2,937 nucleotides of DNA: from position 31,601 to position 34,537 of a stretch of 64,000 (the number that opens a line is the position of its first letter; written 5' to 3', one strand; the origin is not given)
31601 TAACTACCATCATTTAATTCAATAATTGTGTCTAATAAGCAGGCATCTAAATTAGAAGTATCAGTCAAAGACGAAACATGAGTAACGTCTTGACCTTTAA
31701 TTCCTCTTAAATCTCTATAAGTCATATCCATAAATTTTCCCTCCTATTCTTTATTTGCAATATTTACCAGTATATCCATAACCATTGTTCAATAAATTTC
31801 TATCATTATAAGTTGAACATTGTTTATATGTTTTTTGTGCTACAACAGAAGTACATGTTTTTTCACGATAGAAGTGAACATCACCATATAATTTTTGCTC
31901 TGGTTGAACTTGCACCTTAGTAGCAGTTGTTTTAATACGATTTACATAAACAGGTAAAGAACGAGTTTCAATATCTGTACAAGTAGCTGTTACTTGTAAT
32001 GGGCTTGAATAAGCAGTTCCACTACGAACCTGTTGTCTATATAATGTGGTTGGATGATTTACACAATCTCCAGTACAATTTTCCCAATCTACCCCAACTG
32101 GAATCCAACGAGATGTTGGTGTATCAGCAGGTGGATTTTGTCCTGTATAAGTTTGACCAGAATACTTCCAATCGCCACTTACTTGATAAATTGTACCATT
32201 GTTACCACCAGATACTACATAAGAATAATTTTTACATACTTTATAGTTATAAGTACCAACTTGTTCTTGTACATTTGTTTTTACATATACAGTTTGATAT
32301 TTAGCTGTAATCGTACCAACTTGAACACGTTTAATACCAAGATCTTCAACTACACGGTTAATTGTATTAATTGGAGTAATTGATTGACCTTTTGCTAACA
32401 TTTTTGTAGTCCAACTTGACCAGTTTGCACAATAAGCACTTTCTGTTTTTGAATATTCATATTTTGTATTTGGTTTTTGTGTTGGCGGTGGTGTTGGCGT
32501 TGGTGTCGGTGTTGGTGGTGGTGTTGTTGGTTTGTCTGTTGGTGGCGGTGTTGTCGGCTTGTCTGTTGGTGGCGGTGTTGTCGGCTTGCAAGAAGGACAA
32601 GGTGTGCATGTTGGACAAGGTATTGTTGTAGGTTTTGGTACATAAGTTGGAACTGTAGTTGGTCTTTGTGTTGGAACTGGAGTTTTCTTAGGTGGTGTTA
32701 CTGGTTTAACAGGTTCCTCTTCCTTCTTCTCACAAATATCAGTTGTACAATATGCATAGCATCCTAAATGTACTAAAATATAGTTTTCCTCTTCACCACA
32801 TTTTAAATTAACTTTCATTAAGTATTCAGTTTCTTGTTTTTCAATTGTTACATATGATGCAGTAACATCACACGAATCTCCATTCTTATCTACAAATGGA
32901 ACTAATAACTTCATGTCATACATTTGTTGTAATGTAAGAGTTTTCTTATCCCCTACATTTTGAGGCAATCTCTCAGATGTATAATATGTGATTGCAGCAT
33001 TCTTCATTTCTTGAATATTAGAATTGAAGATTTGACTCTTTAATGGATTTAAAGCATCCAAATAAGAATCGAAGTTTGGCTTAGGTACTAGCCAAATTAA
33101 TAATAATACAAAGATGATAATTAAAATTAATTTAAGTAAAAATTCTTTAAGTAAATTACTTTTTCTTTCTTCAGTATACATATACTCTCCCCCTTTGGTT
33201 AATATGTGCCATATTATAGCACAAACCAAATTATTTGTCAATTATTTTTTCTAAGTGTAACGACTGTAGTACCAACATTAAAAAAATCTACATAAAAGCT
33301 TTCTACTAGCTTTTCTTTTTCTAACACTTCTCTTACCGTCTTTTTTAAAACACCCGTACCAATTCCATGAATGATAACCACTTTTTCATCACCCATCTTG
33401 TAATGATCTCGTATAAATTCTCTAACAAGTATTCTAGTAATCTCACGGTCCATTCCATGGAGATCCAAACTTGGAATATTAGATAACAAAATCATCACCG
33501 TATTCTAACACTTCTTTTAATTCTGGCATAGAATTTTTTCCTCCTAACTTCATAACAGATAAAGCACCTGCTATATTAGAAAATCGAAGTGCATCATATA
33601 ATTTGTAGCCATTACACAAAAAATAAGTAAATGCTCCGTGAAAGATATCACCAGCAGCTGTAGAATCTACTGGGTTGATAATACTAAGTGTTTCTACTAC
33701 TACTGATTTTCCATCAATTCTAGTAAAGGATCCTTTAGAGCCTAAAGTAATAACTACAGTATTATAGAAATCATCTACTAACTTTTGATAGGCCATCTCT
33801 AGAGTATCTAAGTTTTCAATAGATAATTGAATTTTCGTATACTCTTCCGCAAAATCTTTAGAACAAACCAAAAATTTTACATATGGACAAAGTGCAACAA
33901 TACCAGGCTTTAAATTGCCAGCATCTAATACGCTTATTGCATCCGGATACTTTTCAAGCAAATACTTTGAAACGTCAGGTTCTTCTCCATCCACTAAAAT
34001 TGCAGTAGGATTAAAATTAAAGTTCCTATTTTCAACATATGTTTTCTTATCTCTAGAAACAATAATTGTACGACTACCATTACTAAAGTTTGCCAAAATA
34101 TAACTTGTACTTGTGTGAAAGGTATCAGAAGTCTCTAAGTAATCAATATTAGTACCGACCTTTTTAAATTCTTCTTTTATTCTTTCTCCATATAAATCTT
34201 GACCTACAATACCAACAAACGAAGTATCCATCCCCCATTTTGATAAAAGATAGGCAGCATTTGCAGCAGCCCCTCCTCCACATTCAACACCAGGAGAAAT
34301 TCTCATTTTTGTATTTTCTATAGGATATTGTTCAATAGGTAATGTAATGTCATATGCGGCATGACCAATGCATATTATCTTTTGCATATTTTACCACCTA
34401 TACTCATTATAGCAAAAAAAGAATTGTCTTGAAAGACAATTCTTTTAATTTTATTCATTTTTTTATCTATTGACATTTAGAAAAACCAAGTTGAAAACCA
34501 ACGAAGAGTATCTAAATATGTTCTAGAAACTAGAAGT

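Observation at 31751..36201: PMT-like (GT39) protein O-glycosyltransferase two genes from a membrane protein with a long Pro/Thr linker: candidate protein O-glycosylation pair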

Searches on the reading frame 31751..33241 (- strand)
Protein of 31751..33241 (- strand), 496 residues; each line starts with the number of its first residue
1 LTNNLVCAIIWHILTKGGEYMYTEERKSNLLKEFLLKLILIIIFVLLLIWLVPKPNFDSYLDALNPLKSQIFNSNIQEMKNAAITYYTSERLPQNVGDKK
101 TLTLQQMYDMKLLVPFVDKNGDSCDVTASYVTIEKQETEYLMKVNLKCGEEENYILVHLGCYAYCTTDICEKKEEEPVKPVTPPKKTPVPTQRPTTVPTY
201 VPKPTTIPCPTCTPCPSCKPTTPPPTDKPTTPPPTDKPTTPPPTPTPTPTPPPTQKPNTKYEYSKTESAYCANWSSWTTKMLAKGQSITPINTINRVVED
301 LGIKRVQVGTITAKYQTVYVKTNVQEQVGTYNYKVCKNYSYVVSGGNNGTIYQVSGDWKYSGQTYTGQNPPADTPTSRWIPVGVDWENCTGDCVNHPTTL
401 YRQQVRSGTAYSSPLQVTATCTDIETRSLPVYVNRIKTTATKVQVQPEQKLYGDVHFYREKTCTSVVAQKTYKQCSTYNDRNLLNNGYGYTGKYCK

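Call 3: search_protein_families(library=pfam, proteins=[window:31751-33241:-], max_evalue=0.01)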
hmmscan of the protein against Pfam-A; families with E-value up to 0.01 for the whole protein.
window:31751-33241:- (496 aa): 0 families

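Call 4: search_protein_families(library=ncbifam, proteins=[window:31751-33241:-], max_evalue=0.01)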
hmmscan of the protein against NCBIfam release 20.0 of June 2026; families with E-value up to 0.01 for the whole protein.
window:31751-33241:- (496 aa): 1 family
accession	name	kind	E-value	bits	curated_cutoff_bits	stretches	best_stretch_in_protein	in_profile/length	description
NF033761.1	gliding_GltJ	equivalog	0.00044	19.5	450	1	155-265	381-489/671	adventurous gliding motility protein GltJ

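Call 13: find_homologous_proteins(query=window:31751-33181:-, max_evalue=0.001)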
Query window:31751-33181:- (476 aa): 354 proteins with E <= 0.001 among 8000 candidates; the best 120 are listed.
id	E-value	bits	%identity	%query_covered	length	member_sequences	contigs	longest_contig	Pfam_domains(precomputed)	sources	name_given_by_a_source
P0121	0.0e+0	1090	97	100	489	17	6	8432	-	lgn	-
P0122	2.5e-243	826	79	50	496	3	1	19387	-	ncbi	-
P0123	6.3e-243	825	76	100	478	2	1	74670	-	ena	-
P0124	4.4e-236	802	83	43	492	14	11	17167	-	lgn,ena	-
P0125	1.1e-199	682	77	35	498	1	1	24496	-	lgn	-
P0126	5.7e-193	660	61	50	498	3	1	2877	-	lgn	-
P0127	2.4e-183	628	83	34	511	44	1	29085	-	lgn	-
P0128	1.7e-178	612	58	99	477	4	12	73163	-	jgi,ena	-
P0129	7.4e-175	600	83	34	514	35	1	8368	-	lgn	-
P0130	1.6e-166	573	56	99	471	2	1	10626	-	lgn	-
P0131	1.7e-166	573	80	32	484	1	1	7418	-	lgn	-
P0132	4.4e-166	571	78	35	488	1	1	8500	-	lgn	-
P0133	6.5e-166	571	80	34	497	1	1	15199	-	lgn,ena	-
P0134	1.3e-162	560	83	32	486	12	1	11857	-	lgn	-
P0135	1.6e-151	523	51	52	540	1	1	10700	PF00467.36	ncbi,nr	ncbi:MAG: hypothetical protein PUB18_03040 [bacterium]|nr:hypothetical protein [bacterium]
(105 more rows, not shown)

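Call 25: predict_structure(alignment_id=A2)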
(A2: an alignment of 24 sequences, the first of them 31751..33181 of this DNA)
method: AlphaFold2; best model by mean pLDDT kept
length: 476 residues; sequences in the alignment: 24
mean_pLDDT: 70.6   pTM: 0.29
mean pLDDT of the five models: 70.6, 66.4, 65.3, 64.9, 63.9
residues with pLDDT >= 90: 62; 70-90: 238; 50-70: 72; < 50: 104
segments of 3 or more residues with pLDDT < 50: 1-8, 33-45, 155-217, 219-224, 226-236
pLDDT, mean of each block of 10 residues (from residue 1): 45 79 79 45 51 76 79 76 83 63 72 78 78 67 54 50 38 38 38 37 39 44 45 53 91 94 89 94 89 77 77 80 72 86 83 84 69 65 88 72 80 77 78 91 92 89 89 82
secondary structure, 60 per line:
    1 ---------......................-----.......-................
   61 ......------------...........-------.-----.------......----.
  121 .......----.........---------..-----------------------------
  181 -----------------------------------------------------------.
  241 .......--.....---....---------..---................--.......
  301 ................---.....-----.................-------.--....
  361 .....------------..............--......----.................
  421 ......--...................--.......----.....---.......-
elements in order: H10-31 H37-43 H45-66 E79-83 H84-89 E110-115 E120-127 E132-140 E240-247 E250-254 E258-261 E276-291 E294-316 E320-324 E330-346 E357-365 E378-391 H394-399 E404-426 E429-447 E450-456 H461-465 E469-475

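Call 29: fold_search(model_id=the predicted structure, library=pdb)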
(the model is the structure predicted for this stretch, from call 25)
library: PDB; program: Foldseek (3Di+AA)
matches with E <= 10: 452; with E <= 0.001: 0
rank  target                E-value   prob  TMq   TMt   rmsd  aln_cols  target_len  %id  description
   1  6qz9_0A               6.5e-02  0.04  0.05  0.08  45.8       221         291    8  The cryo-EM structure of the collar complex and tail axis in bacteriophage phi29 (released 2019-06-12)
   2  7anm_C                6.5e-02  0.04  0.05  0.04  35.3       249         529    8  Nudaurelia capensis omega virus capsid: virus-like particles expressed in Nicotiana benthamiana (released 2021-08-25)
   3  2ztb_B                8.4e-02  0.03  0.04  0.07  38.7       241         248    8  Crystal structure of the parasporin-2 Bacillus thuringiensis toxin that recognizes cancer cells (released 2009-01-13)
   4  7anm_B                9.3e-02  0.03  0.05  0.04  40.3       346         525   11  Nudaurelia capensis omega virus capsid: virus-like particles expressed in Nicotiana benthamiana (released 2021-08-25)
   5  4rhz_A                1.1e-01  0.02  0.05  0.07  44.8       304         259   11  Crystal structure of Cry23Aa1 and Cry37Aa1 binary protein complex (released 2015-10-28)
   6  1ohf_C                1.2e-01  0.02  0.05  0.04  38.8       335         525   11  The refined structure of Nudaurelia capensis omega virus (released 2004-02-26)
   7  8xcj_F                1.3e-01  0.07  0.09  0.09  44.0       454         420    7  Open State of central tail fiber of bacteriophage lambda upon binding to LamB (gpJ713-LamB complex) (released 2024-05-01)
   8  4pkm                  1.3e-01  0.04  0.07  0.09  42.2       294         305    8  Crystal Structure of Bacillus thuringiensis Cry51Aa1 Protoxin at 1.65 Angstroms Resolution (released 2015-06-03)
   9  7q9p_A                1.5e-01  0.02  0.05  0.03  38.0       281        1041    7  Beta-06 fab in complex with SARS-CoV-2 beta-Spike glycoprotein (released 2021-12-15)
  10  7anm_A                1.6e-01  0.02  0.05  0.05  40.2       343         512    7  Nudaurelia capensis omega virus capsid: virus-like particles expressed in Nicotiana benthamiana (released 2021-08-25)
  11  7p77_B                1.9e-01  0.01  0.05  0.03  34.7       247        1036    6  SARS-CoV-2 spike protein in complex with sybody#15 and sybody#68 in a 3up conformation (released 2021-08-04)
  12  8h16_C                2.0e-01  0.02  0.06  0.04  36.2       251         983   10  Structure of SARS-CoV-1 Spike Protein (S/native) at pH 5.5, Open Conformation (released 2022-11-09)
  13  5hd2                  2.3e-01  0.05  0.07  0.10  41.5       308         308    9  The crystal structure of SeMet-Cry51Aa2-L11M (released 2016-07-20)
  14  7q9p_C                2.5e-01  0.01  0.04  0.03  37.2       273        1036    6  Beta-06 fab in complex with SARS-CoV-2 beta-Spike glycoprotein (released 2021-12-15)
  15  8v0s_A                2.9e-01  0.01  0.04  0.03  36.8       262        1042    8  SARS-CoV-2 Omicron-XBB.1.5 3-RBD down Spike Protein Trimer 2 (S-GSAS-Omicron-XBB.1.5) (released 2024-06-12)
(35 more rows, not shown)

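Call 42: find_related_loci(query=A2, collection=metagenome_contigs, flank=8000)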
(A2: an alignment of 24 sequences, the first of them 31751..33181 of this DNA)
Query A2 (476 aa) in metagenome_contigs; peptide patterns used: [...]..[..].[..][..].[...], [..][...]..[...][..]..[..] (x = any residue, [..] = any of these).
600 stretches matched a pattern (row limit reached: there are more); 186 encode a relative of the query (tblastn E <= 1e-3); the best 80 are kept; 80 distinct loci.
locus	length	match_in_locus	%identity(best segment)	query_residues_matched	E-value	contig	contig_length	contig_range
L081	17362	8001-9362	52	1-473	3e-120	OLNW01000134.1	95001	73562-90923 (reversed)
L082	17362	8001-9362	52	1-473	2e-118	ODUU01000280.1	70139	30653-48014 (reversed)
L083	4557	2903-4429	46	1-473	1e-117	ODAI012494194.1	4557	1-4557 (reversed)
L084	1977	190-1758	45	1-473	5e-118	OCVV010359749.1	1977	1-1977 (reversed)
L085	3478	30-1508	46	1-473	3e-113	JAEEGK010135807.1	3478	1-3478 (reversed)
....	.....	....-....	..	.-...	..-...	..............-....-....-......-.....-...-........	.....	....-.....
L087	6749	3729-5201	43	1-473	1e-102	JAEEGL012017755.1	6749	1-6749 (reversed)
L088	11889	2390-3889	44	1-472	2e-102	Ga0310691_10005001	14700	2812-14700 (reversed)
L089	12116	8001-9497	41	1-472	3e-95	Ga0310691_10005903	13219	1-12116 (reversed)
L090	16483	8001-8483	83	1-161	7e-87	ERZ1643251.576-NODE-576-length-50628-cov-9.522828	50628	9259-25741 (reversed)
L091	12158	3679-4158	84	1-160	2e-86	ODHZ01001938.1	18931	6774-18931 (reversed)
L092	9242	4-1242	41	81-473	6e-82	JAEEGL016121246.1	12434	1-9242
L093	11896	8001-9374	42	1-472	3e-76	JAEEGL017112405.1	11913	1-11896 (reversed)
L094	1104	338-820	73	1-159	1e-82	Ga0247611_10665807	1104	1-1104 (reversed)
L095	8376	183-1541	36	1-472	1e-71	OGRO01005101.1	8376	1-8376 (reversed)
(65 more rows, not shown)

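Call 53: search_solved_structures(query=A2, max_evalue=10)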
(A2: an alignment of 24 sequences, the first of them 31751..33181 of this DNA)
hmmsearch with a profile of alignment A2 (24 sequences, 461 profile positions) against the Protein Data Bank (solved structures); distinct sequences matched with E-value up to 10: 2.
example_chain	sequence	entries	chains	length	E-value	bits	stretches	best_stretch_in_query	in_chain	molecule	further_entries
6ncl_a0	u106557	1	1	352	0.057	15.7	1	139-223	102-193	P14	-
8zvk_A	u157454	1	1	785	0.18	14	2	152-223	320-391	AaBgIC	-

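Call 65: search_protein_families(library=phrogs, proteins=[window:31751-33181:-], max_evalue=0.01)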
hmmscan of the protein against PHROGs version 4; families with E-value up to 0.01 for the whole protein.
window:31751-33181:- (476 aa): 0 families

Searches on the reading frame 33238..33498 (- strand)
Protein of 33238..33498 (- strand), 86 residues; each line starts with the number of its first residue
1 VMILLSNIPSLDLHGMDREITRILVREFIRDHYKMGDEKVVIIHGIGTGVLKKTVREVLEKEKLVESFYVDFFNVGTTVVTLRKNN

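Call 3: search_protein_families(library=pfam, proteins=[window:33238-33498:-], max_evalue=0.01)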
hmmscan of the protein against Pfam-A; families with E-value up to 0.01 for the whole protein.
window:33238-33498:- (86 aa): 1 family
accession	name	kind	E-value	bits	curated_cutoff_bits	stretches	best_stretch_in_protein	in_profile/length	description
PF01713.27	Smr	-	5.3e-17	62.2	25.7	1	11-83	1-77/77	Smr domain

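Call 4: search_protein_families(library=ncbifam, proteins=[window:33238-33498:-], max_evalue=0.01)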
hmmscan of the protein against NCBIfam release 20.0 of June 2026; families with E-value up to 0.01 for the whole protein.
window:33238-33498:- (86 aa): 3 families
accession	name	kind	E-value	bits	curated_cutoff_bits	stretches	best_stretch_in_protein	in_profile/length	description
TIGR01069.2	mutS2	equivalog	2.6e-14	52.5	400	1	9-81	714-786/790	endonuclease MutS2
NF003432.0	PRK04946.1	equivalog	9.8e-05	22.3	128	1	11-69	98-156/181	endonuclease SmrB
NF033154.1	endonuc_SmrA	equivalog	0.0013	18.5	180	1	10-61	91-148/189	DNA endonuclease SmrA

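Call 65: search_protein_families(library=phrogs, proteins=[window:33238-33498:-], max_evalue=0.01)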
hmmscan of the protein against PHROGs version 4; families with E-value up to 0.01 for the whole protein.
window:33238-33498:- (86 aa): 1 family
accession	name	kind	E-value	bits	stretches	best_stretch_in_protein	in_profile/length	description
phrog_30120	-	unknown function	8.8e-10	38.3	1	10-82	782-857/858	-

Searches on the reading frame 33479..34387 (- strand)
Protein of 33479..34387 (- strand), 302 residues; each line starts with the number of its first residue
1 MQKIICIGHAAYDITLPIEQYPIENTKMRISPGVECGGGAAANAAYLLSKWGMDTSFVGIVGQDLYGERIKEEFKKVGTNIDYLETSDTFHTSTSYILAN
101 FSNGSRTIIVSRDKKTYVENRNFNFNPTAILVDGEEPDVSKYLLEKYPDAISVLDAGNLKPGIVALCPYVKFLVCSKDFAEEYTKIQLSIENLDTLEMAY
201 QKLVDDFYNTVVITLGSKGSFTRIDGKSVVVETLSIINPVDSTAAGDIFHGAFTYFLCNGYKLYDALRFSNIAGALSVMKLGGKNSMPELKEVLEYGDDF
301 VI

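Call 3: search_protein_families(library=pfam, proteins=[window:33479-34387:-], max_evalue=0.01)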
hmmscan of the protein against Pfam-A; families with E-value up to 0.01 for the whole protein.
window:33479-34387:- (302 aa): 1 family
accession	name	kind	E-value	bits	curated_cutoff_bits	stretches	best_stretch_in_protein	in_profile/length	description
PF00294.29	PfkB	-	1.3e-40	140.1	25.8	1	1-289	1-301/302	pfkB family carbohydrate kinase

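Call 4: search_protein_families(library=ncbifam, proteins=[window:33479-34387:-], max_evalue=0.01)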
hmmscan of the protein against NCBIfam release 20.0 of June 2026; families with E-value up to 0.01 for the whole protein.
window:33479-34387:- (302 aa): 25 families
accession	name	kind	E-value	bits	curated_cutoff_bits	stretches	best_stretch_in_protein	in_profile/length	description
TIGR02152.1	D_ribokin_bact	equivalog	3.8e-37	128.2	299.65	1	4-294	1-297/298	ribokinase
NF008353.0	PRK11142.1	equivalog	4e-29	102.1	341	1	1-296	2-302/307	ribokinase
NF053626.1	RibKinHalex1628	equivalog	7.3e-26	91.3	330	2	1-100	1-100/293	ATP-dependent ribose-1-phosphate kinase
NF041134.1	R1P_kin_Thcocales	equivalog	1.5e-21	77.1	500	2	4-88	3-87/291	ADP-dependent ribose-1-phosphate kinase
TIGR04382.1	myo_inos_iolC_N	equivalog_domain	2.5e-20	73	300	2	193-296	205-308/309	5-dehydro-2-deoxygluconokinase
NF006957.1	PRK09434.1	equivalog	3.8e-18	66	450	2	34-107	23-95/302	fructokinase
TIGR02198.1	rfaE_dom_I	equivalog_domain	9.9e-15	54.4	345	2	183-293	201-313/315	D-glycero-beta-D-manno-heptose-7-phosphate kinase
NF007321.0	PRK09813.1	equivalog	6.3e-14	52.1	247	2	37-94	23-80/261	fructoselysine 6-kinase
NF040938.1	KDG_KDGal_kin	equivalog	2.3e-13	50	400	1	183-294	193-300/305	bifunctional 2-dehydro-3-deoxygluconokinase/2-dehydro-3-deoxygalactonokinase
TIGR03168.1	1-PFK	subfamily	4.3e-12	45.6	216.4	1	188-283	193-287/305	hexose kinase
TIGR03828.1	pfkB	equivalog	7.2e-11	41.7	292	1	189-284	194-288/305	1-phosphofructokinase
NF049991.1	TagKinase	equivalog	2e-10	40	420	1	192-291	210-309/321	tagatose kinase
NF041164.1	NucKinThplmales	equivalog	7.2e-10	38.5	450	1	203-275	197-269/295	nucleoside kinase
NF041320.1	pfkB_Halo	equivalog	8.3e-10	38.5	400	1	11-296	10-293/302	1-phosphofructokinase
NF008454.0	PRK11316.1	equivalog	1.7e-08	33.5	521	1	186-295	202-313/475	bifunctional D-glycero-beta-D-manno-heptose-7-phosphate kinase/D-glycero-beta-D-manno-heptose 1-phosphate adenylyltransferase HldE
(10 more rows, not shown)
